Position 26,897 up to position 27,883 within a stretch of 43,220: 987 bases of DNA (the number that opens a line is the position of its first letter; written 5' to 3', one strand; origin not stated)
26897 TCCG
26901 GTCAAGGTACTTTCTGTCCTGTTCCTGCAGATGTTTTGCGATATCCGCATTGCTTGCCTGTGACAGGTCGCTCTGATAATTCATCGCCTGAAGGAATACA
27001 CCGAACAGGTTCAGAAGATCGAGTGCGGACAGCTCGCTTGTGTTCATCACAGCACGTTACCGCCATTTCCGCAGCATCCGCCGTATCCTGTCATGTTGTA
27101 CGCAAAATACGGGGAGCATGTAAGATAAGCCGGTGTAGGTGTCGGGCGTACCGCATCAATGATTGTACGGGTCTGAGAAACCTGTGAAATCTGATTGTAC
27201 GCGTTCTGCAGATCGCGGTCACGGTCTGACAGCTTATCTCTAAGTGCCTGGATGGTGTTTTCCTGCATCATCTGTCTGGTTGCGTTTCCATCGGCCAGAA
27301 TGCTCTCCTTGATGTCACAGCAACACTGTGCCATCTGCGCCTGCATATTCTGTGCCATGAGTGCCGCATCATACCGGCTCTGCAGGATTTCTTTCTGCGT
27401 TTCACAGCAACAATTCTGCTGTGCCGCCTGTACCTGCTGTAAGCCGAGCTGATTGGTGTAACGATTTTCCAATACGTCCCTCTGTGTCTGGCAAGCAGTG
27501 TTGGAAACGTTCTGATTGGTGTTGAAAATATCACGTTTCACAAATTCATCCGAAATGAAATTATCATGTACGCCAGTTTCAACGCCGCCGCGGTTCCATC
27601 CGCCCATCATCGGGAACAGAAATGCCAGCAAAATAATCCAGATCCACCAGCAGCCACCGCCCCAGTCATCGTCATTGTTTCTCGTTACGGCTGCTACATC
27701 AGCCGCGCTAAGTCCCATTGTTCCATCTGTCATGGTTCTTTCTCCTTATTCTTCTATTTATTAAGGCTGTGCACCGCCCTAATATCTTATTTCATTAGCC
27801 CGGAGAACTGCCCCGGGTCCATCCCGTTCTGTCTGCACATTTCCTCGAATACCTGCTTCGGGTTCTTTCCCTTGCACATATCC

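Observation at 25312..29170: Nine-gene non-canonical island interrupting the head-morphogenesis module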

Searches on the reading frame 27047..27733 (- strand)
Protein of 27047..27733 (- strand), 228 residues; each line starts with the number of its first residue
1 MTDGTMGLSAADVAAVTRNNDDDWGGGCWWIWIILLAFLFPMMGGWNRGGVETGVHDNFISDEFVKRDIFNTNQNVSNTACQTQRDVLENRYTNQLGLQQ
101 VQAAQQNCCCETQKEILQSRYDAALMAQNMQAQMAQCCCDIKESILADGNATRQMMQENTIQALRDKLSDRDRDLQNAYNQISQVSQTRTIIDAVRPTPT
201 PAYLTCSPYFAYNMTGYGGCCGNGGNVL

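Call 3: search_protein_families(library=pfam, proteins=[window:27047-27733:-], max_evalue=1)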
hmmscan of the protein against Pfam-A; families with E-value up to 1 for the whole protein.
window:27047-27733:- (228 aa): 3 families
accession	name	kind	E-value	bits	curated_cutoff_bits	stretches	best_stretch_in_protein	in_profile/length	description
PF13864.11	Enkurin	-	0.043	14.7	23.6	1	135-190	26-66/92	Calmodulin-binding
PF19962.4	EAD9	-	0.27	11.5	25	0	161-184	8-31/62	Effector-associated domain 9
PF24555.1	CC4_CEP85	-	0.38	11.6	27.3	1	114-179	4-64/85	Centrosomal protein of 85 kDa-like, CC4 coiled-coil domain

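Call 4: search_protein_families(library=phrogs, proteins=[window:27047-27733:-], max_evalue=1)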
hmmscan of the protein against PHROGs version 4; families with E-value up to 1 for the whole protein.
window:27047-27733:- (228 aa): 8 families
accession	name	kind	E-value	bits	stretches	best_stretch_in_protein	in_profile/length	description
phrog_9288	-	unknown function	1.8e-09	38.7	2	120-190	136-206/234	-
phrog_16490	-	unknown function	2.4e-08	35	2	66-224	96-275/286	-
phrog_5814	-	unknown function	0.029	15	1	108-173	45-110/230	-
phrog_10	-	head and packaging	0.054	13.4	1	71-179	162-283/752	major head protein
phrog_13346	-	unknown function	0.07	14.4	1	162-193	50-81/88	-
phrog_14204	-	unknown function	0.084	13.3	1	54-114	152-212/237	-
phrog_32911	-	unknown function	0.085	13.9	1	157-174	19-36/39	-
phrog_3327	-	unknown function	0.38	12.2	1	82-125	4-45/119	-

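Call 19: find_homologous_proteins(query=window:27047-27733:-)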
Query window:27047-27733:- (228 aa): 1509 proteins with E <= 0.001 among 1785 candidates; the best 120 are listed.
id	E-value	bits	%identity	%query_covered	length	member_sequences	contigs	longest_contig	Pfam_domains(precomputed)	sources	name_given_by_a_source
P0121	1.3e-149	514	97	100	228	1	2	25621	-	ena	-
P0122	4.8e-142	489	93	100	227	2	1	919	-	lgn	-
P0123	6.1e-141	486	92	94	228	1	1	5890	-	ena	-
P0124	2.7e-140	483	89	100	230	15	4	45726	-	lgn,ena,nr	nr:MAG TPA: hypothetical protein [Caudoviricetes sp.]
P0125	5.7e-139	479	90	100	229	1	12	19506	-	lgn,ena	-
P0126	7.6e-139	479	90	100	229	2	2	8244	-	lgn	-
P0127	1.5e-138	478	90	100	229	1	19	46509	-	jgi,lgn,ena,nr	jgi:hypothetical protein|nr:MAG TPA: hypothetical protein [Caudoviricetes sp.]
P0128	1.5e-138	478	90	100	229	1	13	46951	-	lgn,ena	-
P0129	1.7e-138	478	90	100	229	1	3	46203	-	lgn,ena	-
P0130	2.2e-138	477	90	100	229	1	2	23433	-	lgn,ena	-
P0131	2.4e-138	477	90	94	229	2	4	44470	-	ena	-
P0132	4.0e-138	476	89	100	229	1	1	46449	-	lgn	-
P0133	4.2e-138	476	89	100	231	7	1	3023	-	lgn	-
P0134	2.5e-137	474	93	94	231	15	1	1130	-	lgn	-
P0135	3.8e-135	467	91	94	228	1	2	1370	-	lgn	-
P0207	1.0e-99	351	74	96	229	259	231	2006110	-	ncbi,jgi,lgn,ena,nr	jgi:hypothetical protein|nr:MAG TPA: hypothetical protein [Caudoviricetes sp.]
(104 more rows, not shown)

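Call 21: find_encoding_contigs(protein=P0207, flank=10000, max_places=4)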
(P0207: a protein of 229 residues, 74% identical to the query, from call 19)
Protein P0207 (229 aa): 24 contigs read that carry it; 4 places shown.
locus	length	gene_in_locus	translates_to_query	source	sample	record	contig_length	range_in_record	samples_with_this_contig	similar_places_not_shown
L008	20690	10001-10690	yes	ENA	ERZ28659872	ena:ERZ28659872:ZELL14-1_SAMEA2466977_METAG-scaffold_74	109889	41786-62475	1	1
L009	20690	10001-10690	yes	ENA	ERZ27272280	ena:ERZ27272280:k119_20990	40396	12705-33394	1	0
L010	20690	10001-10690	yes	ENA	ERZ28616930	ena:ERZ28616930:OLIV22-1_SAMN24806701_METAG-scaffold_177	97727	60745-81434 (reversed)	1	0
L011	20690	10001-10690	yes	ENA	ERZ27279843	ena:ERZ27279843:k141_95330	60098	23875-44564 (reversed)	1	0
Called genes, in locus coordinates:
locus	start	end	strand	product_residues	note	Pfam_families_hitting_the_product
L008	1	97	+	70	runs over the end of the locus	-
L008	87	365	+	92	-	-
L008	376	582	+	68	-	-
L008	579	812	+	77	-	-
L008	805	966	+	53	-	-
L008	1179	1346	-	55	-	-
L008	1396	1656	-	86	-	-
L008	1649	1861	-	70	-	-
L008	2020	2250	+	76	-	PF13443:HTH_26 (weak)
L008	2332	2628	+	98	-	-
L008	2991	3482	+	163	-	PF16677:GP3_package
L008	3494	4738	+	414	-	PF04466:Terminase_3, PF03237:Terminase_6N (weak), PF17288:Terminase_3C (weak)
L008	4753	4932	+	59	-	-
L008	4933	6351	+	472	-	-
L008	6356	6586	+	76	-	-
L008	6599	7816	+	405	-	PF06152:Phage_min_cap2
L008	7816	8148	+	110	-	-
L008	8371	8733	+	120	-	-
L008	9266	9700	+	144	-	-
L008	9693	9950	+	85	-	-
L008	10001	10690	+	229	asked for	-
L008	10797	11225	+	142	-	-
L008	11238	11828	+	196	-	-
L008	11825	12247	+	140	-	-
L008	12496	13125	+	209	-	PF06810:Phage_scaffold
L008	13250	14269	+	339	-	PF20036:Gp13-like (weak)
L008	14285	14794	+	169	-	-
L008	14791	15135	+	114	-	-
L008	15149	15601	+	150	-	-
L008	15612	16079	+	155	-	PF11114:Minor_capsid_2 (faint)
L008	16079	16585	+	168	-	-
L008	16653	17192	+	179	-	-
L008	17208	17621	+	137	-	-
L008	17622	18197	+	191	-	PF06854:Phage_Gp15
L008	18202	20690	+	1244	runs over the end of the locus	-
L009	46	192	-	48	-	-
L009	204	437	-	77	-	-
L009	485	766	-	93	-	-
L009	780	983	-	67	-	-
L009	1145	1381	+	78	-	PF13443:HTH_26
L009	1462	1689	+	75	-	-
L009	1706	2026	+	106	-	-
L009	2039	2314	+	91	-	-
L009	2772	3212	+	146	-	PF16677:GP3_package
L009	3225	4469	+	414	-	PF04466:Terminase_3, PF03237:Terminase_6N (weak), PF17288:Terminase_3C (weak)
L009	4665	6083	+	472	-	-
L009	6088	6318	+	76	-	-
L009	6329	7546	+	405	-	PF06152:Phage_min_cap2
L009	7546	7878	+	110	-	-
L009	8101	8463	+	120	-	-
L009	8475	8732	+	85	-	-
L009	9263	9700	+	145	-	-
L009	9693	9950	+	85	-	-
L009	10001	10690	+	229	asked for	-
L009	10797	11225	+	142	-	-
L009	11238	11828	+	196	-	-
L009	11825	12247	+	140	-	-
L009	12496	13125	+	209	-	PF06810:Phage_scaffold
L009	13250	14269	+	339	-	PF20036:Gp13-like (weak)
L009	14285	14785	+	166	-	-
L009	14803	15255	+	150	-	-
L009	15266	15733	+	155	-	-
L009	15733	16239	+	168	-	-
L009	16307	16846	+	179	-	-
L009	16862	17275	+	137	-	-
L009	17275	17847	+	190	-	PF06854:Phage_Gp15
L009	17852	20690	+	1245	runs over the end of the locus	-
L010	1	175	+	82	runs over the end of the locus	-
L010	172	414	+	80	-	-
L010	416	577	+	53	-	-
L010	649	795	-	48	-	-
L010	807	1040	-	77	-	-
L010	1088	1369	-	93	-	-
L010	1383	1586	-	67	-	-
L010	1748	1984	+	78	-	PF13443:HTH_26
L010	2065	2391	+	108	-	-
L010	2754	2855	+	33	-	-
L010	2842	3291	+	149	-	PF16677:GP3_package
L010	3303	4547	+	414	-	PF04466:Terminase_3, PF17288:Terminase_3C (weak)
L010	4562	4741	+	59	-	-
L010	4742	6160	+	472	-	-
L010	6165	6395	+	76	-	-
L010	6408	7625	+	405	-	PF06152:Phage_min_cap2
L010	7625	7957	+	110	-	-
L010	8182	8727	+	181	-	PF11195:Tad2-like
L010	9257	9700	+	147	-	-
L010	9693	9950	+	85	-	-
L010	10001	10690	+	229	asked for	-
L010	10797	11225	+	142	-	-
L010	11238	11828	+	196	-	-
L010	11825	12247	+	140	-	-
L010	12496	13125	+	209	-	PF06810:Phage_scaffold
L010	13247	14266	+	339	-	-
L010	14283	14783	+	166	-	-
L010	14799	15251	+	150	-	-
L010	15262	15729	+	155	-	-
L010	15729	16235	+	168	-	-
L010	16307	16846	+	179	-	-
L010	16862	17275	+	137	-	-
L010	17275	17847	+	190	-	PF06854:Phage_Gp15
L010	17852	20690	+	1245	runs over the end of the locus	-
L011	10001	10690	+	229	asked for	-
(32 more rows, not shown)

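Call 32: search_protein_families(library=padloc, proteins=[window:27047-27733:-], max_evalue=0.1)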
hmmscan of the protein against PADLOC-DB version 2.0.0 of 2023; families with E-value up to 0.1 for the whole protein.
window:27047-27733:- (228 aa): 0 families

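Call 33: search_protein_families(library=ncbifam, proteins=[window:27047-27733:-], max_evalue=0.1)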
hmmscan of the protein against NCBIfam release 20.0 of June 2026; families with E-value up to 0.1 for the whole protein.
window:27047-27733:- (228 aa): 2 families
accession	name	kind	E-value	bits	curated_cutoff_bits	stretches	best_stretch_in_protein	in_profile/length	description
NF004127.0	PRK05617.1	subfamily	0.036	13.3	274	1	80-188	229-339/356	3-hydroxyisobutyryl-CoA hydrolase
NF001421.0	PRK00295.1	equivalog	0.074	13.3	95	1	152-185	12-45/68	hypothetical protein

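Call 42: search_solved_structures(query=A3, max_evalue=10, show_alignments=1)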
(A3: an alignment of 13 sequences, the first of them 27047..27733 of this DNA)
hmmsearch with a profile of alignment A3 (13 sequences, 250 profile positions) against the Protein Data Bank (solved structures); distinct sequences matched with E-value up to 10: 3.
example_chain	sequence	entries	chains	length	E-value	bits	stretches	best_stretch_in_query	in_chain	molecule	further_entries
3n4x_A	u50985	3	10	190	0.69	12.8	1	178-220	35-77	Monopolin complex subunit CSM1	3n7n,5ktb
4fmw_A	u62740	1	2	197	0.84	12.5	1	107-169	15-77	RNA (guanine-9-)-methyltransferase domain-containing protein 2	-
9e2g_4E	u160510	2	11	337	1.1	12.1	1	113-155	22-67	PON4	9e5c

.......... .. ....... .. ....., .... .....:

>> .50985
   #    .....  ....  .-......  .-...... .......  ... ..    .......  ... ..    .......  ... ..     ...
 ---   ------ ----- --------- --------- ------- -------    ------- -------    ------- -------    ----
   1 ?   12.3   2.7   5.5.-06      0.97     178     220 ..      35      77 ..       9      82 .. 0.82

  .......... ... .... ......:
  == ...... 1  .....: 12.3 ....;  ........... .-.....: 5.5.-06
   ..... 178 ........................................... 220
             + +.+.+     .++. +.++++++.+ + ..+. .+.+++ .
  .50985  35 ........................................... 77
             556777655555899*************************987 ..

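Call 55: search_dna_similar(query=window:27047-27733:-, collection=phages, mode=protein, max_rows=40, max_evalue=0.001)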
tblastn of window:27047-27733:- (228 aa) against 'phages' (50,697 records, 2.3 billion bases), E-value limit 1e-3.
Records with a match: 9; places in all: 9; records where one place covers at least 80% of the query: 2.
Best place of each record, by identity: 80-90% 1; <60% 8.
By first word of the organism name: Bacteriophage 3; Clostridium 3; Dulem 2; bajarodcaudo 1.
By host as written in the record: - 4; Clostridium perfringens 2; Varecia variegata 1; Clostridium perfringens 012 1; Propithecus coquereli 1.
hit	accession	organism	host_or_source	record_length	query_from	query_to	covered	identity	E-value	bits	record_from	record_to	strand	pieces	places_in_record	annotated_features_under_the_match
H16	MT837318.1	Bacteriophage sp.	human fecal samples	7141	1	215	94%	82.8%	2e-77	258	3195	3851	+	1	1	record has no annotation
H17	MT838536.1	Bacteriophage sp.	human fecal samples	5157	50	213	72%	36.6%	2e-11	69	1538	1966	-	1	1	record has no annotation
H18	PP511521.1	Dulem virus 36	Varecia variegata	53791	1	213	93%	24.5%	1e-5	51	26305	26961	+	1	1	hypothetical protein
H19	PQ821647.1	Clostridium phage HMD-PC1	Clostridium perfringens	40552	92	209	52%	41.5%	4e-13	74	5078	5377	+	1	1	hypothetical protein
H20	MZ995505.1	Clostridium phage vB_CpeP_PMQ04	Clostridium perfringens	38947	108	209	45%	42.2%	1e-12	72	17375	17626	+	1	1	hypothetical protein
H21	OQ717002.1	Clostridium phage vB_CpeS-17DYC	Clostridium perfringens 012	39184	92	212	53%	35.5%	2e-6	54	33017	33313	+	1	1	hypothetical protein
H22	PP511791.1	Dulem virus 39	Propithecus coquereli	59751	108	213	46%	39.6%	4e-9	62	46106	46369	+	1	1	hypothetical protein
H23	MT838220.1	Bacteriophage sp.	human fecal samples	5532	84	209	55%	30.2%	4e-8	59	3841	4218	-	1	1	record has no annotation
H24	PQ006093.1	bajarodcaudo virus 2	Neotoma bryanti feces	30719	108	213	46%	34.0%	6e-7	55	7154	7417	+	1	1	hypothetical protein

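Call 58: get_annotated_region(hit=H19, flank=6000)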
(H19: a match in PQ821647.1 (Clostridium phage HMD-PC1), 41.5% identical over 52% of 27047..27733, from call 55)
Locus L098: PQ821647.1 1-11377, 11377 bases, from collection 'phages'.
description: Clostridium phage HMD-PC1, complete genome.
organism: Clostridium phage HMD-PC1 (NCBI taxid 3397798)
taxonomy: Viruses; Duplodnaviria; Heunggongvirae; Uroviricota; Caudoviricetes
host: Clostridium perfringens; source: chicken intestine; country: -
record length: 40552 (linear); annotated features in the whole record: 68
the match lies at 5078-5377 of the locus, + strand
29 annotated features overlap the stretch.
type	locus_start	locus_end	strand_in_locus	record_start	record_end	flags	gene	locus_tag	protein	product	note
CDS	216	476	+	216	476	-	-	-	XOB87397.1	hypothetical protein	-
CDS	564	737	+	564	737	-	-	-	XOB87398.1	hypothetical protein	-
CDS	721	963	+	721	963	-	-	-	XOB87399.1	hypothetical protein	-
CDS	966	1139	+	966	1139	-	-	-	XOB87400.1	hypothetical protein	-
CDS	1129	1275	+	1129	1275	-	-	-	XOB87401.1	hypothetical protein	-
CDS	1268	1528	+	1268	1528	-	-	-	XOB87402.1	hypothetical protein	-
CDS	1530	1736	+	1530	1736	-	-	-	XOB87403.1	hypothetical protein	-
CDS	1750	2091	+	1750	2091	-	-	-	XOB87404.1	hypothetical protein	-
CDS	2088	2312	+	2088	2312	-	-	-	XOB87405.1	hypothetical protein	-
CDS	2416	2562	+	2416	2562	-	-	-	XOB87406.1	hypothetical protein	-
CDS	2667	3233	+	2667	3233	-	-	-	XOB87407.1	site-specific DNA-methyltransferase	-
CDS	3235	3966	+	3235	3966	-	-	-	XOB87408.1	anti-repressor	-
CDS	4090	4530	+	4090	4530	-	-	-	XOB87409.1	hypothetical protein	-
CDS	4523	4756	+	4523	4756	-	-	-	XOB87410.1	hypothetical protein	-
CDS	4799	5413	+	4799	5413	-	-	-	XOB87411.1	hypothetical protein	-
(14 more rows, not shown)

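Call 59: get_annotated_region(hit=H21, flank=6000)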
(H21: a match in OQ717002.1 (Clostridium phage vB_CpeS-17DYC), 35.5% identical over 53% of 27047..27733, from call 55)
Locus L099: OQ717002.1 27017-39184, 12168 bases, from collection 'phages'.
description: Clostridium phage vB_CpeS-17DYC, complete genome.
organism: Clostridium phage vB_CpeS-17DYC (NCBI taxid 3038269)
taxonomy: Viruses
host: Clostridium perfringens 012; source: waste water; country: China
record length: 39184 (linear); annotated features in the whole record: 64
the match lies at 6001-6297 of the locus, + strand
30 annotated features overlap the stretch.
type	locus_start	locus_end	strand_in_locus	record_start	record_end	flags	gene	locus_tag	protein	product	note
CDS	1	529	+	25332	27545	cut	-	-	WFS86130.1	endopeptidase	-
CDS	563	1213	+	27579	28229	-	-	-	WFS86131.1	N-acetylmuramoyl-L-alanine amidase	-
CDS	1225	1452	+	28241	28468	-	-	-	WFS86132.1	holin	-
CDS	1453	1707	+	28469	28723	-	-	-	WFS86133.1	recombination related exonuclease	-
CDS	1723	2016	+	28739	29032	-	-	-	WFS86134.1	hypothetical protein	-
CDS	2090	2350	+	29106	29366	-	-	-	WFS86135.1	hypothetical protein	-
CDS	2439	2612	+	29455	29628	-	-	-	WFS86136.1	hypothetical protein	-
CDS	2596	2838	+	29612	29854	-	-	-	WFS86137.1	hypothetical protein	-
CDS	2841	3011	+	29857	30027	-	-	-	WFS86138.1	hypothetical protein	-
CDS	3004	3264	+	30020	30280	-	-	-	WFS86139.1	hypothetical protein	-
CDS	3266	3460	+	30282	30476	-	-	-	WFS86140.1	hypothetical protein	-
CDS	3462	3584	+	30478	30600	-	-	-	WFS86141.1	hypothetical protein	-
CDS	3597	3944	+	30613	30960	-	-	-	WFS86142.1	hypothetical protein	-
CDS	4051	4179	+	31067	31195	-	-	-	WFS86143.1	hypothetical protein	-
CDS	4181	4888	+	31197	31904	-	-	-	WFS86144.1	antirepressor protein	-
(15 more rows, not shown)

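Call 63: search_protein_families(library=pfam, proteins=[L098:5494-5853:+, L098:6043-6438:+, L008:8371-8733:+, L009:8445-8732:+, L010:8182-8727:+], max_evalue=0.01)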
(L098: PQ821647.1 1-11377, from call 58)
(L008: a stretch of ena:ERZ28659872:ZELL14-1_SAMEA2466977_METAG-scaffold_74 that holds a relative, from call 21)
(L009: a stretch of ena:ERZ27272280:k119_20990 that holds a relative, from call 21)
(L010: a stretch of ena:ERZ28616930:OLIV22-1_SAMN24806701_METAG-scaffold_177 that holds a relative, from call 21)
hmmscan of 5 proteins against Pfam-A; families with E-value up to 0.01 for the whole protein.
L098:5494-5853:+ (119 aa): 0 families

L098:6043-6438:+ (131 aa): 0 families

L008:8371-8733:+ (120 aa): 1 family
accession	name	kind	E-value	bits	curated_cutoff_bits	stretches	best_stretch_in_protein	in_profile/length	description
PF11195.14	Tad2-like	-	0.0016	19.4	25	1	47-118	1-72/73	Thoeris anti-defense 2-like domain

L009:8445-8732:+ (95 aa): 0 families

L010:8182-8727:+ (181 aa): 1 family
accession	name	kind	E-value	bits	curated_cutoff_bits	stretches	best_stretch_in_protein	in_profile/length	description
PF11195.14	Tad2-like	-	2.9e-28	98.6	25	2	89-179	2-72/73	Thoeris anti-defense 2-like domain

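Call 78: search_protein_families(library=pfam, alignment_id=A3, max_evalue=0.05)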
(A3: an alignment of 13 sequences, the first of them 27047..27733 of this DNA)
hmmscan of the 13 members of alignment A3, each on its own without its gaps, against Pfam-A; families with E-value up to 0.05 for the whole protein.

A. member 1, window:27047-27733:- (228 aa): 1 family
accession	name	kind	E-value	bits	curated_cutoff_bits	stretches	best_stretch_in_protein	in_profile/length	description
PF13864.11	Enkurin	-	0.043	14.7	23.6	0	135-190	26-66/92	Calmodulin-binding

B. families by the number of members that match (of 13 scanned): 5 families
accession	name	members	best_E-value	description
PF15941.10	FidL_like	1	0.022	FidL-like putative membrane protein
PF23735.1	KIF9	1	0.026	Kinesin-like protein KIF9 domain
PF05147.19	LANC_like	1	0.034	Lanthionine synthetase C-like protein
PF19903.4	DUF6376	1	0.041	Family of unknown function (DUF6376)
PF13864.11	Enkurin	1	0.043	Calmodulin-binding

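Call 83: search_protein_representatives(alignment_id=A9)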
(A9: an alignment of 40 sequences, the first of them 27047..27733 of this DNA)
Query: 40 sequences, 224 profile positions. Proteins with E-value up to 0.001 (for the whole library): 1389; up to 1e-10: 500; up to 1e-30: 60. The best 150 are listed.
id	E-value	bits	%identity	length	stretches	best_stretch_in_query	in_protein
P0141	3.5e-129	445.1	-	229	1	1-223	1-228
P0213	9.7e-83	293.2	-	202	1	1-151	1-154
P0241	4.1e-72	258.4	-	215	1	1-220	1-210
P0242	6.3e-72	257.8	-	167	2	1-104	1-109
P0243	1.2e-71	256.9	-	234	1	2-222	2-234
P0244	1.0e-68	247.3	-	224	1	7-222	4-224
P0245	3.0e-67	242.5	-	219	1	5-220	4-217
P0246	9.4e-67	240.9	-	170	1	1-133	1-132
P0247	2.6e-61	223.1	-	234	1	21-220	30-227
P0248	4.3e-61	222.4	-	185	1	38-218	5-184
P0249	1.8e-60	220.4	-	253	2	106-220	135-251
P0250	1.4e-59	217.5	-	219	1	18-221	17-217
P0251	5.7e-57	208.9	-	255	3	110-220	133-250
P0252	2.0e-54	200.6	-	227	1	4-215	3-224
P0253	3.9e-52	193.1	-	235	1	12-222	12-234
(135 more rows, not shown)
